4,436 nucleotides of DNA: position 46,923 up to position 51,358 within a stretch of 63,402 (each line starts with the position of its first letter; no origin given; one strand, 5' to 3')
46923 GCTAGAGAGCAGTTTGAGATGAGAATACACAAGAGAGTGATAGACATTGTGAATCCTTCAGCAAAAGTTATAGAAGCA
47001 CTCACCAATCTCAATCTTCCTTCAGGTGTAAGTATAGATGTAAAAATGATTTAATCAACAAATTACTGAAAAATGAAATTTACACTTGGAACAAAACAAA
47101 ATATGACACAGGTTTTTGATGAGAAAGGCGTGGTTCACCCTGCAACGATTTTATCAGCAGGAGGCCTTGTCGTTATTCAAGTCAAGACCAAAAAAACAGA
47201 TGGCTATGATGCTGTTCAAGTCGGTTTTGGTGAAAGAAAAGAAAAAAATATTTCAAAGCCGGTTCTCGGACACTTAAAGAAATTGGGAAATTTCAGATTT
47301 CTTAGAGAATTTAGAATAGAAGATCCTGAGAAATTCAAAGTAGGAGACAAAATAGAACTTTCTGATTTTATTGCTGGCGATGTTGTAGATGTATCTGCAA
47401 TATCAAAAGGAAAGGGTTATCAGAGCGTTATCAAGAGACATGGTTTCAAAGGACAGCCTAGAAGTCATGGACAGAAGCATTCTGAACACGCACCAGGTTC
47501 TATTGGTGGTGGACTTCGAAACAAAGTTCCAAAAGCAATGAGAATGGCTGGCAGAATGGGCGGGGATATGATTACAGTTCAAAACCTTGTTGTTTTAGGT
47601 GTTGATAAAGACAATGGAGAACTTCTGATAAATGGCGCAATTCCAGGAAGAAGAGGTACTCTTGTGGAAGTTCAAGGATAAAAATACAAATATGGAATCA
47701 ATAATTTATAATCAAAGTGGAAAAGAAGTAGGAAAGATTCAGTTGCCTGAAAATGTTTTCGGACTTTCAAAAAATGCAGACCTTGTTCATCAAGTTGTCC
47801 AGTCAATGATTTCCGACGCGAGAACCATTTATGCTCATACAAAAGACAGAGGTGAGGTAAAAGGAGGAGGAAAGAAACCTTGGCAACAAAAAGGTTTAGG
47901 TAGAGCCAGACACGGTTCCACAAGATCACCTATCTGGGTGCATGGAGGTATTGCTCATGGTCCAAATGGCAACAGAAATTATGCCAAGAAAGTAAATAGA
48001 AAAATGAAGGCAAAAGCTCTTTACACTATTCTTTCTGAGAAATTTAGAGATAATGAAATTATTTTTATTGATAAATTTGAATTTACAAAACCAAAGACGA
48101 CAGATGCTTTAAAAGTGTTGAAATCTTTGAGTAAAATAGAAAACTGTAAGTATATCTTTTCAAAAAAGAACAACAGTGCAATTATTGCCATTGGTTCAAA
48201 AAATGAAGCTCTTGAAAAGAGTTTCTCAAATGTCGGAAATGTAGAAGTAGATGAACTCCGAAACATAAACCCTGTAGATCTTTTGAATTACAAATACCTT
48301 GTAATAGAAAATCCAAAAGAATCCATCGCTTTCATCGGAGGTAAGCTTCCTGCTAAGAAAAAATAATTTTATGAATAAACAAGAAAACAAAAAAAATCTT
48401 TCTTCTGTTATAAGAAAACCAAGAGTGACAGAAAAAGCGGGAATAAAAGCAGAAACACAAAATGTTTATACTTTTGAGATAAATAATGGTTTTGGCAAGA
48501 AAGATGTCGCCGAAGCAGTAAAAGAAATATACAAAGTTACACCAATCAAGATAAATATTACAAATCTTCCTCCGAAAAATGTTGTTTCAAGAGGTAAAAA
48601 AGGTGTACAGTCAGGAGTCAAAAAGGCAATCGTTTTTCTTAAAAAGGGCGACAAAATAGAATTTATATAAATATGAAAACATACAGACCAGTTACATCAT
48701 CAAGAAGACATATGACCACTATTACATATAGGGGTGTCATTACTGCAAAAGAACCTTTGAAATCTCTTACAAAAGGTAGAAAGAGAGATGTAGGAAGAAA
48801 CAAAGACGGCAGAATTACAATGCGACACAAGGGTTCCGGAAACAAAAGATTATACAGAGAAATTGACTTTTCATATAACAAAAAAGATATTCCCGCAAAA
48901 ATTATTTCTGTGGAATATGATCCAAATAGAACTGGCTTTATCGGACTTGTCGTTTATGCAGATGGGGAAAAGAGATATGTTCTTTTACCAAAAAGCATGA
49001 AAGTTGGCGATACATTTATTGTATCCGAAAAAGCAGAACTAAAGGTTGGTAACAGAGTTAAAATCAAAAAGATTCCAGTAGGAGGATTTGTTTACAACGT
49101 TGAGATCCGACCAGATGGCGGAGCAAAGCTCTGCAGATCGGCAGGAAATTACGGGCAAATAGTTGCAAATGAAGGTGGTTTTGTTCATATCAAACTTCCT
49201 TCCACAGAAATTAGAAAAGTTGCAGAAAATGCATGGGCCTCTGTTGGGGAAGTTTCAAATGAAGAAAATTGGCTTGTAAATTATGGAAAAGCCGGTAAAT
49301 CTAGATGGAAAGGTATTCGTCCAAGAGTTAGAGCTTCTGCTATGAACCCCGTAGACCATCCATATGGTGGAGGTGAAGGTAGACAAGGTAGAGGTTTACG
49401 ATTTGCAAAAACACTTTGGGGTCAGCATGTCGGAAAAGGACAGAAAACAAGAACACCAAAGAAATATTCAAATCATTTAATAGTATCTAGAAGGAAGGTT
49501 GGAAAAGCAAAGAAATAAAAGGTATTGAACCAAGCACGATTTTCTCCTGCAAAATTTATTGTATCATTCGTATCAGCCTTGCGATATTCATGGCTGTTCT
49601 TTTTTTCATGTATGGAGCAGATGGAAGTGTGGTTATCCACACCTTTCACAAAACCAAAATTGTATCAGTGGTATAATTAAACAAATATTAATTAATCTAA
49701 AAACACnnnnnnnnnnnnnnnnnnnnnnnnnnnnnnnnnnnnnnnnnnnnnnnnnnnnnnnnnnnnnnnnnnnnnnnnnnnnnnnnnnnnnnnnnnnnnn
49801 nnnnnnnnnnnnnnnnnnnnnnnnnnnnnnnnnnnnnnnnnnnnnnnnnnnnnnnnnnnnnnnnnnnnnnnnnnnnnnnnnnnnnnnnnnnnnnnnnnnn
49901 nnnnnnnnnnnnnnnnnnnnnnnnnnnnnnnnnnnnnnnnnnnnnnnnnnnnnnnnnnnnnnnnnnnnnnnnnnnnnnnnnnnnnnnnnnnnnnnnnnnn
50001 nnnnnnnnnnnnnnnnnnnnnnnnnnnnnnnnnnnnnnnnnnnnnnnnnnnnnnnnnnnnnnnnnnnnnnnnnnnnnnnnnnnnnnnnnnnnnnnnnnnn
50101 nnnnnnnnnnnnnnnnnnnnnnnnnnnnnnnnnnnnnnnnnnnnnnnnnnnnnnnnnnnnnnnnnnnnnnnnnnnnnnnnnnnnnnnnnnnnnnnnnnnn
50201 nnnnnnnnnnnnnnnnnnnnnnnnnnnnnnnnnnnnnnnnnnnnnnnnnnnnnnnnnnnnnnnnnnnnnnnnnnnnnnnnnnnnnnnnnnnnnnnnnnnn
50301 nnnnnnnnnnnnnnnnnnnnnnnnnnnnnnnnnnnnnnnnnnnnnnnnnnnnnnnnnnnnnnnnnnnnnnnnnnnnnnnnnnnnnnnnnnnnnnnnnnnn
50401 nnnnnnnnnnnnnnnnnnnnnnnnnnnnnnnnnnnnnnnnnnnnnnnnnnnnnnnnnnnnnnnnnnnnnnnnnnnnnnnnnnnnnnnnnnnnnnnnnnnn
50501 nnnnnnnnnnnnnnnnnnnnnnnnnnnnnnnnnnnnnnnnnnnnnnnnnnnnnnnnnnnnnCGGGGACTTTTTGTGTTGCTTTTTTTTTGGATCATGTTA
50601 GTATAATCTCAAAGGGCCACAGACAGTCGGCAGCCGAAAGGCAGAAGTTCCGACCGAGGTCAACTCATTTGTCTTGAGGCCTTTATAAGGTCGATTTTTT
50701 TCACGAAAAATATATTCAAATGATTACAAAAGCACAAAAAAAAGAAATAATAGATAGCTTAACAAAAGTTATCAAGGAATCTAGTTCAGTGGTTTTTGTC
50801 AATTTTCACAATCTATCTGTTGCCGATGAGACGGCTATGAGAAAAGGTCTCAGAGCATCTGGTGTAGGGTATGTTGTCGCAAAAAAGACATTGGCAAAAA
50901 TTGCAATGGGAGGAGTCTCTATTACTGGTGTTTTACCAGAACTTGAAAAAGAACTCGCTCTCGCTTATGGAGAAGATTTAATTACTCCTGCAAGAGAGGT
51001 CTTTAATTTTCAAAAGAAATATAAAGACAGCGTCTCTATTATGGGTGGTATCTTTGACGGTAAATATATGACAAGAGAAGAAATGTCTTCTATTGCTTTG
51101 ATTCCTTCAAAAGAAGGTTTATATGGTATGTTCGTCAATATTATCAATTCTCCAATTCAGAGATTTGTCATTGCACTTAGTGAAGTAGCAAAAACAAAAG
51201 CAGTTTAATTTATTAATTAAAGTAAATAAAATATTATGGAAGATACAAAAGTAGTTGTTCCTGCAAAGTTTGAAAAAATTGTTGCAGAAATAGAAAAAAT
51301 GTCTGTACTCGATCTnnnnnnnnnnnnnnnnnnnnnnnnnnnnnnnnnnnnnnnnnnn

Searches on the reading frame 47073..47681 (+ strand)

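Call 111: search_protein_families(library=pfam, proteins=[window:47073-47681:+], max_evalue=0.0001)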
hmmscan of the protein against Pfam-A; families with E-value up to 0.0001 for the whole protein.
window:47073-47681:+ (202 aa): 1 family
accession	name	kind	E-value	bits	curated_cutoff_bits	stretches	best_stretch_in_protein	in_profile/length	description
PF00297.29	Ribosomal_L3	-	1.4e-12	47.7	22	1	98-179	211-290/369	Ribosomal protein L3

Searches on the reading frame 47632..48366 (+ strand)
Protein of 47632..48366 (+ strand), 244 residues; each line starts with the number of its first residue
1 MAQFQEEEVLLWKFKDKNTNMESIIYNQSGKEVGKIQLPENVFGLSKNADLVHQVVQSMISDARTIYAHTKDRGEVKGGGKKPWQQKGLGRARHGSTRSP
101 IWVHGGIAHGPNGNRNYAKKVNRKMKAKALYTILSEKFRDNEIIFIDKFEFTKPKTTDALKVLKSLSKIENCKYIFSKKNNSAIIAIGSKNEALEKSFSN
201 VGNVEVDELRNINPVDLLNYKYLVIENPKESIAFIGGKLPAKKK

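Call 111: search_protein_families(library=pfam, proteins=[window:47632-48366:+], max_evalue=0.0001)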
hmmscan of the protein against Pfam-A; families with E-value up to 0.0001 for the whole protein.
window:47632-48366:+ (244 aa): 1 family
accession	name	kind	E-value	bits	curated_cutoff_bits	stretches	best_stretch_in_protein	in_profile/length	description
PF00573.27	Ribosomal_L4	-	4.8e-58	196.4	25.8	1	36-227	1-181/190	Ribosomal protein L4/L1 family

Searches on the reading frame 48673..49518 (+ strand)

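Call 111: search_protein_families(library=pfam, proteins=[window:48673-49518:+], max_evalue=0.0001)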
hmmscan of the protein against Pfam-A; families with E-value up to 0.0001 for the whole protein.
window:48673-49518:+ (281 aa): 2 families
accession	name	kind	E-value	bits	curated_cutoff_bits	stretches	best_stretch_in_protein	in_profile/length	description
PF03947.24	Ribosomal_L2_C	-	2.7e-44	150.7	33.7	1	124-249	1-125/126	Ribosomal Proteins L2, C-terminal domain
PF00181.30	Ribosomal_L2_N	-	1.9e-31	108.3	23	1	41-116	1-76/77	Ribosomal Proteins L2, RNA binding N-terminal domain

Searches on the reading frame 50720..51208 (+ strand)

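Call 111: search_protein_families(library=pfam, proteins=[window:50720-51208:+], max_evalue=0.0001)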
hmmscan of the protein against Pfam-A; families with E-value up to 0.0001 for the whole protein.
window:50720-51208:+ (162 aa): 1 family
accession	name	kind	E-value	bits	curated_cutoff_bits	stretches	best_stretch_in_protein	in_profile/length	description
PF00466.25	Ribosomal_L10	-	5.9e-19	68.4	22.8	1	3-99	2-100/100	Ribosomal protein L10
